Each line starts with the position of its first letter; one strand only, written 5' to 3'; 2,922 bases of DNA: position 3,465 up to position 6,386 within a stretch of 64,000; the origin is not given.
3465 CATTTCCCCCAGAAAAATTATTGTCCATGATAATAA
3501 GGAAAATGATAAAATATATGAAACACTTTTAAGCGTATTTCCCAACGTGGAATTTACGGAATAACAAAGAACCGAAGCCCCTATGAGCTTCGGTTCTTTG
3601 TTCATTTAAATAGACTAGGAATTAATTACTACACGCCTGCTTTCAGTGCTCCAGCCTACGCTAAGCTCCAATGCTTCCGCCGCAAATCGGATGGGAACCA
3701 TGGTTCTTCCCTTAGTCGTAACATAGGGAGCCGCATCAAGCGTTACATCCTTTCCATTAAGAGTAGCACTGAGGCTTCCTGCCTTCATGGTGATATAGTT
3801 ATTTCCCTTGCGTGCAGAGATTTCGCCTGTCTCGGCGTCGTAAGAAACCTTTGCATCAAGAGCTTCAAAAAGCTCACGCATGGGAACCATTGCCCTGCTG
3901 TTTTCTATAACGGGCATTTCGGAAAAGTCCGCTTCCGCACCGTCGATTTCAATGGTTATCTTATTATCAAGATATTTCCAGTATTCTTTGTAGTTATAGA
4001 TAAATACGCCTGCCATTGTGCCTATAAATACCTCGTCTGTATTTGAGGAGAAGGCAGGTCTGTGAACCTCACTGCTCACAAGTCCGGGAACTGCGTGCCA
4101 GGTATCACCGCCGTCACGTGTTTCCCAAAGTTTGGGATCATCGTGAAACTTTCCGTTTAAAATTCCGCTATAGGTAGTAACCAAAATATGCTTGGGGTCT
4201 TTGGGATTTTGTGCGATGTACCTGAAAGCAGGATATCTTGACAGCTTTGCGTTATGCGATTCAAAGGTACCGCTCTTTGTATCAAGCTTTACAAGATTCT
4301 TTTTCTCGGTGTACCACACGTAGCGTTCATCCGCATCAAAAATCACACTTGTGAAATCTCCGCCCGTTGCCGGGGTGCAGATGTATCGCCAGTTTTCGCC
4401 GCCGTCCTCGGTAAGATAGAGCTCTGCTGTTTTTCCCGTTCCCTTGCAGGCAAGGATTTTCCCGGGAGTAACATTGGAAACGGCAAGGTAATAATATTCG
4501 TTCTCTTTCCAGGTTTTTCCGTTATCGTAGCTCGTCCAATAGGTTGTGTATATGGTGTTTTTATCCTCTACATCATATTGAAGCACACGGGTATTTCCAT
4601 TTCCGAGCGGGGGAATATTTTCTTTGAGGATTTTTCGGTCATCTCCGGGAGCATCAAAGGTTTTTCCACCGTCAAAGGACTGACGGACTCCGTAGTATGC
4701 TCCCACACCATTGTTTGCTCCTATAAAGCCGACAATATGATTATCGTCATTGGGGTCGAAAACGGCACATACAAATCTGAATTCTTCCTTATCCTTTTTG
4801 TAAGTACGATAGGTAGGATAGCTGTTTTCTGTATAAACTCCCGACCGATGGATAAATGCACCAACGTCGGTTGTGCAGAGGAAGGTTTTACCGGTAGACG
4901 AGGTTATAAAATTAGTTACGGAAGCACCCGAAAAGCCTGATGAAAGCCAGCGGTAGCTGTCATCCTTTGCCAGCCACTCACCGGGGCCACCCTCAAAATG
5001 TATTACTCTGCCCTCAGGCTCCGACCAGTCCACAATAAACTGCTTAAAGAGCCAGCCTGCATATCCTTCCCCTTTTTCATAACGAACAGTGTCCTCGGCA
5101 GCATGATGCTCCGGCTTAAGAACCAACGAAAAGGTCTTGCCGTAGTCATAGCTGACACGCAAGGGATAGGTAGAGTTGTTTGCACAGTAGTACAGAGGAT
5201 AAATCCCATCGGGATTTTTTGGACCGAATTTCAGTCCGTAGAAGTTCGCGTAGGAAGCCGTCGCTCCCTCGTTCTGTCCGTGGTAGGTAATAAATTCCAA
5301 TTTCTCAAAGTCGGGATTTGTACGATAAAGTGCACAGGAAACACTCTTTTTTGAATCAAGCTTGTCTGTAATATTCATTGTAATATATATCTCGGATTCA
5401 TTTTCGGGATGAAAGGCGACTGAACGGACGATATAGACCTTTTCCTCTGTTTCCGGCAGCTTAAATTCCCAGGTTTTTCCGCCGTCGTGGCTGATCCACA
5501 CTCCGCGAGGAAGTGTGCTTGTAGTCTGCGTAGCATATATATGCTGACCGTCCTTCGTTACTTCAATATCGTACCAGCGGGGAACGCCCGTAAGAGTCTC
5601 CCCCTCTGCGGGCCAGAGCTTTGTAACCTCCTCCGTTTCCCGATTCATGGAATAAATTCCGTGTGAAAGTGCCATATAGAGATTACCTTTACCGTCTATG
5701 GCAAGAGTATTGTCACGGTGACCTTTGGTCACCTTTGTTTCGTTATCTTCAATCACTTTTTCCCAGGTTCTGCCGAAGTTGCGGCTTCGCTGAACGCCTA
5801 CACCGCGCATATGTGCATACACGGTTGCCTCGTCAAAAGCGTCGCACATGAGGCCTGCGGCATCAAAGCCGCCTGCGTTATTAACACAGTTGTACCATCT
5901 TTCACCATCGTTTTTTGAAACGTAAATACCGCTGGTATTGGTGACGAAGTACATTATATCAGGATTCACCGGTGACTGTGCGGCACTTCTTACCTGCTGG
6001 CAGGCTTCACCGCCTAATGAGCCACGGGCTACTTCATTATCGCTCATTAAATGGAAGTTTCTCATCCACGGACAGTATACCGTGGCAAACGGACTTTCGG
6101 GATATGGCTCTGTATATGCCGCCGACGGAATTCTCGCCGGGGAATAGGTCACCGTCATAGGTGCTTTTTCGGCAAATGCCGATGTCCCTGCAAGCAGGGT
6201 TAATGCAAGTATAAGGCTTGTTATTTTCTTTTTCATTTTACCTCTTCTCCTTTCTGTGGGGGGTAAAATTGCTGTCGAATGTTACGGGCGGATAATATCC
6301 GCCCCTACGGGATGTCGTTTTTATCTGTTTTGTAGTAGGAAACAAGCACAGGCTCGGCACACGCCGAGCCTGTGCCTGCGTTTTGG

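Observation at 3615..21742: AraC-linked 17-kb island of six consecutive secreted proteins assembled from shuffled surface modules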

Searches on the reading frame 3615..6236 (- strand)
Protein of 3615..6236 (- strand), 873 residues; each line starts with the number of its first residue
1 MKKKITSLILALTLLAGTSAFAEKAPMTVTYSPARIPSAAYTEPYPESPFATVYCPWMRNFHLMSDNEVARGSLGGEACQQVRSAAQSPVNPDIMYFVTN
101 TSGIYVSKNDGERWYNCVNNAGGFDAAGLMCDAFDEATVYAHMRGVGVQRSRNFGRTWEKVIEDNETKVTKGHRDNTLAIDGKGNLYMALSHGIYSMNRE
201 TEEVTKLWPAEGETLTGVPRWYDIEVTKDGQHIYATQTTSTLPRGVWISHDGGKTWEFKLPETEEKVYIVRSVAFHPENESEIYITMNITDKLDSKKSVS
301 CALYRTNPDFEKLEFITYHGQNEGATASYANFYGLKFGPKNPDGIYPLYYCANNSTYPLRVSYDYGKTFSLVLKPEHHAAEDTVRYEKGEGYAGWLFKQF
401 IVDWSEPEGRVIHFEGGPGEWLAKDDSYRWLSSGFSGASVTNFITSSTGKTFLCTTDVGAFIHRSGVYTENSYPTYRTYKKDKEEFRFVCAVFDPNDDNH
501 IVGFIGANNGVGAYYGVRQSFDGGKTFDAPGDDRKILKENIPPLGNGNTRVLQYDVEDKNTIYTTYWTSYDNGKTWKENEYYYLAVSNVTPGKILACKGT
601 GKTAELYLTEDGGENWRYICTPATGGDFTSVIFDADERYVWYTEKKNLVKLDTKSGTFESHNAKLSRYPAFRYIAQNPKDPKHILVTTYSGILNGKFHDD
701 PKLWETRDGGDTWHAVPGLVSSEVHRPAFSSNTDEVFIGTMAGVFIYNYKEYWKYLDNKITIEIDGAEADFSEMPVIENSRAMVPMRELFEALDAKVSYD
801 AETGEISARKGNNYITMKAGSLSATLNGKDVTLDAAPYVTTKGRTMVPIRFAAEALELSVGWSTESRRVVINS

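Call 4: search_protein_families(library=pfam, proteins=[window:3615-6236:-], max_evalue=0.01)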
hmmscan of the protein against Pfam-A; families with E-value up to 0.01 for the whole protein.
window:3615-6236:- (873 aa): 6 families
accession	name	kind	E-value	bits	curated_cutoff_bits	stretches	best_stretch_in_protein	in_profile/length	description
PF07833.16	Cu_amine_oxidN1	-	1.6e-31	108.9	24.2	1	764-871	2-108/108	Copper amine oxidase N-terminal domain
PF15902.12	Sortilin-Vps10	-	2.7e-16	59.9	33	2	605-730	2-122/446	Sortilin, neurotensin receptor 3,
PF02012.26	BNR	-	1.5e-11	42.9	27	0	247-257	1-11/12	BNR/Asp-box repeat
PF14870.12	PSII_BNR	-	6.9e-07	29.2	27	1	92-260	115-270/303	Photosynthesis system II assembly factor YCF48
PF24316.1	Tli3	-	0.00041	21.1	27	0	564-621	45-101/129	T6SS Tli3 immunity protein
PF15899.11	BNR_6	-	0.009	16.5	27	0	150-161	3-14/14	BNR-Asp box repeat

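Call 8: search_solved_structures(query=window:3615-6236:-, max_evalue=0.01, show_alignments=1)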
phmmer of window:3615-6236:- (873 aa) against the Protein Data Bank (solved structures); distinct sequences matched with E-value up to 0.01: 0.

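Call 13: search_protein_families(library=ncbifam, proteins=[window:3615-6236:-], max_evalue=0.1)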
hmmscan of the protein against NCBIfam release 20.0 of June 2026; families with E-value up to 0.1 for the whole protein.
window:3615-6236:- (873 aa): 3 families
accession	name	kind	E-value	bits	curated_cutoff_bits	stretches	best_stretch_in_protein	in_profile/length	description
NF045728.1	glycosyl_F510_1955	equivalog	4.5e-23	81.8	175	2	549-692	105-243/246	F510_1955 family glycosylhydrolase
NF010237.0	PRK13684.1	equivalog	8.7e-06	25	326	0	577-649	256-326/334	photosynthesis system II assembly factor Ycf48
NF011285.0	PRK14696.1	equivalog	0.0021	16.3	1278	1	780-856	34-109/757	primary-amine oxidase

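Call 14: find_encoding_contigs(protein=window:3615-6236:-, flank=10000, max_places=6)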
Protein window:3615-6236:- (873 aa): no gene with exactly this product is on record in the collection.

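Call 15: find_homologous_proteins(query=window:3615-6236:-, max_evalue=0.00001)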
Query window:3615-6236:- (873 aa): 63 proteins with E <= 0.00001 among 8000 candidates.
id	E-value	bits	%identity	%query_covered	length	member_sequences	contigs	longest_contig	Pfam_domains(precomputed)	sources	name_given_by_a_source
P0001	0.0e+0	2059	100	100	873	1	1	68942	PF14870.13,PF02012.27,PF15902.13,PF07833.17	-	-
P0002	0.0e+0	1511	73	100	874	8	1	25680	PF15899.12,PF24316.2,PF02012.27,PF15902.13,PF07833.17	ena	-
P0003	0.0e+0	1500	72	100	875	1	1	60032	PF15899.12,PF24316.2,PF14870.13,PF02012.27,PF15902.13,PF07833.17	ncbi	-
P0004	0.0e+0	1282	64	100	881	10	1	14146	PF15899.12,PF24316.2,PF02012.27,PF15902.13,PF07833.17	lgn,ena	-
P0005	0.0e+0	1264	64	100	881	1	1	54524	PF24316.2,PF02012.27,PF15902.13,PF07833.17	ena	-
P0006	3.1e-227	775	43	100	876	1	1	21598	PF14870.13,PF02012.27,PF15902.13,PF07833.17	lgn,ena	-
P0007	8.5e-220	750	43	100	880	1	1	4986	PF02012.27,PF15902.13,PF07833.17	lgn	-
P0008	2.5e-208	712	42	100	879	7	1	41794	PF15899.12,PF24316.2,PF14870.13,PF02012.27,PF15902.13,PF13088.13,PF07833.17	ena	-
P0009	2.7e-205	702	43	100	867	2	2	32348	PF15899.12,PF02012.27,PF15902.13,PF07833.17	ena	-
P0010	1.1e-203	697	42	100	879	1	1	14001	PF15899.12,PF02012.27,PF15902.13,PF13088.13,PF07833.17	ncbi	-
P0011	2.4e-202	693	39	100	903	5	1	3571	PF14870.13,PF02012.27,PF15902.13,PF07833.17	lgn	-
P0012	8.5e-202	691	41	98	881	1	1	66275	PF24316.2,PF02012.27,PF15902.13,PF07833.17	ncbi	-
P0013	9.2e-198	677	42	100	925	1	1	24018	PF24316.2,PF02012.27,PF15902.13,PF13088.13,PF07833.17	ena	-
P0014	1.8e-196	673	41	100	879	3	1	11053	PF15899.12,PF24316.2,PF14870.13,PF02012.27,PF15902.13,PF13088.13,PF07833.17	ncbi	-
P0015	2.5e-194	666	40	100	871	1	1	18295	PF24316.2,PF02012.27,PF15902.13,PF13088.13,PF07833.17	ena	-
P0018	3.5e-191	656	40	100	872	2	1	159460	PF25852.1,PF02012.27,PF15902.13,PF13088.13,PF07833.17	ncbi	-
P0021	1.8e-187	643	39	99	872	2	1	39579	PF14870.13,PF02012.27,PF15902.13,PF07833.17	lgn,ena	-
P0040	2.7e-148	514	40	86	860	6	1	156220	PF14870.13,PF02012.27,PF15902.13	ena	-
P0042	3.2e-148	514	39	86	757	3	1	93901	PF02012.27,PF15902.13,PF07833.17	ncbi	-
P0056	2.6e-86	309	31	89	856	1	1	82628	PF02012.27,PF15902.13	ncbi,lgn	-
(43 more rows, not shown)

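Call 16: find_encoding_contigs(protein=P0003, flank=10000, max_places=2)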
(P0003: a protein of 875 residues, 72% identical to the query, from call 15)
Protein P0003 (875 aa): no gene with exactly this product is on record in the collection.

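Call 17: find_encoding_contigs(protein=P0018, flank=10000, max_places=2)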
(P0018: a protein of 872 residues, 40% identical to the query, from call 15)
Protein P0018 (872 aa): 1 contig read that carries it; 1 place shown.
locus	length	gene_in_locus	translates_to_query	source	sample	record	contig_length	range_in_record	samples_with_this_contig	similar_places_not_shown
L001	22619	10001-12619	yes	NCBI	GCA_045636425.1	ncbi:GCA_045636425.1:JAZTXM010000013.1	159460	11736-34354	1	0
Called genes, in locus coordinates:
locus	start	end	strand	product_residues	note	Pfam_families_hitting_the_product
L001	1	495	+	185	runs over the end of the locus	PF10080:FtrD-like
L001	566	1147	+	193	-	PF04294:VanW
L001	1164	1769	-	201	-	PF22624:AASDHPPT_N, PF01648:ACPS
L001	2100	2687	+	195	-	PF02659:Mntp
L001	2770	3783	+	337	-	PF25390:WD40_RLD, PF13540:RCC1_2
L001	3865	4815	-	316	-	PF01145:Band_7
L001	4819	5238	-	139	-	PF01957:NfeD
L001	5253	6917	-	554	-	PF02156:Glyco_hydro_26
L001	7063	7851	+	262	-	PF02311:AraC_binding, PF07883:Cupin_2, PF00165:HTH_AraC, PF12833:HTH_18, PF00165:HTH_AraC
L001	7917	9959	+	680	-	PF00933:Glyco_hydro_3, PF01915:Glyco_hydro_3_C, PF14310:Fn3-like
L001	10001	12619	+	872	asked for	PF15902:Sortilin-Vps10 (faint), PF25852:DUF6242_C (faint), PF02012:BNR (faint), PF13088:BNR_2 (faint), PF07833:Cu_amine_oxidN1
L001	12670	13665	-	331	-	PF05343:Peptidase_M42, PF01546:Peptidase_M20 (weak), PF02127:Peptidase_M18 (faint)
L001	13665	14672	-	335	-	PF05343:Peptidase_M42, PF02127:Peptidase_M18 (faint), PF01546:Peptidase_M20 (weak)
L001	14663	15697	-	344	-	PF04389:Peptidase_M28 (faint), PF05343:Peptidase_M42, PF01546:Peptidase_M20, PF02127:Peptidase_M18 (weak)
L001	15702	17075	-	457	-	PF21799:MurD-like_N (weak), PF08245:Mur_ligase_M, PF02875:Mur_ligase_C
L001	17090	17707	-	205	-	PF02525:Flavodoxin_2 (weak), PF03358:FMN_red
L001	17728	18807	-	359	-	PF00753:Lactamase_B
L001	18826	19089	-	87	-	PF00381:PTS-HPr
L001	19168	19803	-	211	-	PF09560:Spore_YunB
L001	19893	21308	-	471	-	PF00224:PK, PF02887:PK_C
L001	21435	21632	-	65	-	-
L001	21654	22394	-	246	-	-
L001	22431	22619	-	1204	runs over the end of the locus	PF00580:UvrD-helicase, PF01443:Viral_helicase1 (faint), PF13245:AAA_19, PF00580:UvrD-helicase, PF13361:UvrD_C, PF13538:UvrD_C_2 (weak)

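Call 18: find_encoding_contigs(protein=P0012, flank=10000, max_places=2)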
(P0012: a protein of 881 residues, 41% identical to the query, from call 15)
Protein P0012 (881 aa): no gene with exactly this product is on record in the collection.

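Call 19: find_encoding_contigs(protein=P0040, flank=10000, max_places=2)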
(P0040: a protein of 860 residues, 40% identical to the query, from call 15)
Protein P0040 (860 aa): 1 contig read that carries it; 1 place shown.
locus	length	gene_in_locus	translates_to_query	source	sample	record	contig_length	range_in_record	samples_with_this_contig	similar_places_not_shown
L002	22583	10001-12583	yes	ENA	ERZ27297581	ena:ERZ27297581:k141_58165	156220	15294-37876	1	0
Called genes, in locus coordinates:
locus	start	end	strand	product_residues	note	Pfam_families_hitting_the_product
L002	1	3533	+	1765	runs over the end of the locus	PF07833:Cu_amine_oxidN1, PF24517:CBM96, PF09479:Flg_new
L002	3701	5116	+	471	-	PF01547:SBP_bac_1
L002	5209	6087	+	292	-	-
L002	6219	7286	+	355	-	PF14607:GxDLY, PF14606:Lipase_GDSL_3, PF13472:Lipase_GDSL_2 (weak)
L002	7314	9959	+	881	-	PF02012:BNR (faint), PF14870:PSII_BNR (faint), PF15902:Sortilin-Vps10 (faint), PF24316:Tli3 (faint), PF07833:Cu_amine_oxidN1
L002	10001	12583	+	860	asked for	PF15902:Sortilin-Vps10 (faint), PF14870:PSII_BNR (faint), PF02012:BNR (faint)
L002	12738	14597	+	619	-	PF07940:Hepar_II_III_C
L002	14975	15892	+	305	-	PF00528:BPD_transp_1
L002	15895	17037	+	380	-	PF00528:BPD_transp_1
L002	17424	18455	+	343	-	PF02912:Phe_tRNA-synt_N, PF01409:tRNA-synt_2d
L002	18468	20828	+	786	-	PF01588:tRNA_bind, PF03483:B3_4, PF03484:B5, PF17759:tRNA_synthFbeta, PF03147:FDX-ACB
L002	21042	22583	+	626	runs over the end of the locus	PF13727:CoA_binding_3, PF02629:CoA_binding (faint), PF02254:TrkA_N (faint), PF01073:3Beta_HSD, PF01370:Epimerase, PF02719:Polysacc_synt_2, PF04321:RmlD_sub_bind, PF16363:GDP_Man_Dehyd, +1 more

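Call 20: find_encoding_contigs(protein=P0005, flank=10000, max_places=2)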
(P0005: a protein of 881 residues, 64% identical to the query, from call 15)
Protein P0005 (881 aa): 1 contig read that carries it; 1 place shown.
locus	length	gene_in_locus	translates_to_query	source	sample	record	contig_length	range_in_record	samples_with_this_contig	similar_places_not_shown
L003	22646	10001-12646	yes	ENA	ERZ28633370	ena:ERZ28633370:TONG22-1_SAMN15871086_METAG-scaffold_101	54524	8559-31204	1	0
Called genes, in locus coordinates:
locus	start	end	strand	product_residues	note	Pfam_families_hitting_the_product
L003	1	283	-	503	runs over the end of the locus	PF00270:DEAD (weak), PF04851:ResIII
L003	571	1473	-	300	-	PF02311:AraC_binding, PF07883:Cupin_2 (weak), PF12833:HTH_18, PF00165:HTH_AraC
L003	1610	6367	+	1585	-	PF07833:Cu_amine_oxidN1, PF24517:CBM96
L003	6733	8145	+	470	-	PF01547:SBP_bac_1, PF13416:SBP_bac_8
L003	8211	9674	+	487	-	-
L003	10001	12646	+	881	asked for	PF15902:Sortilin-Vps10 (faint), PF02012:BNR (faint), PF24316:Tli3 (faint), PF07833:Cu_amine_oxidN1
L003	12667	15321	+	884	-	PF15902:Sortilin-Vps10 (weak), PF14870:PSII_BNR (faint), PF02012:BNR (faint)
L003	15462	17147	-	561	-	-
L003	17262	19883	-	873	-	-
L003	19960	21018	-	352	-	PF14486:DUF4432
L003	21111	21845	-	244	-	PF02633:Creatininase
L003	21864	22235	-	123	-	PF07100:ASRT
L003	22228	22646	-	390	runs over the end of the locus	PF01321:Creatinase_N, PF00557:Peptidase_M24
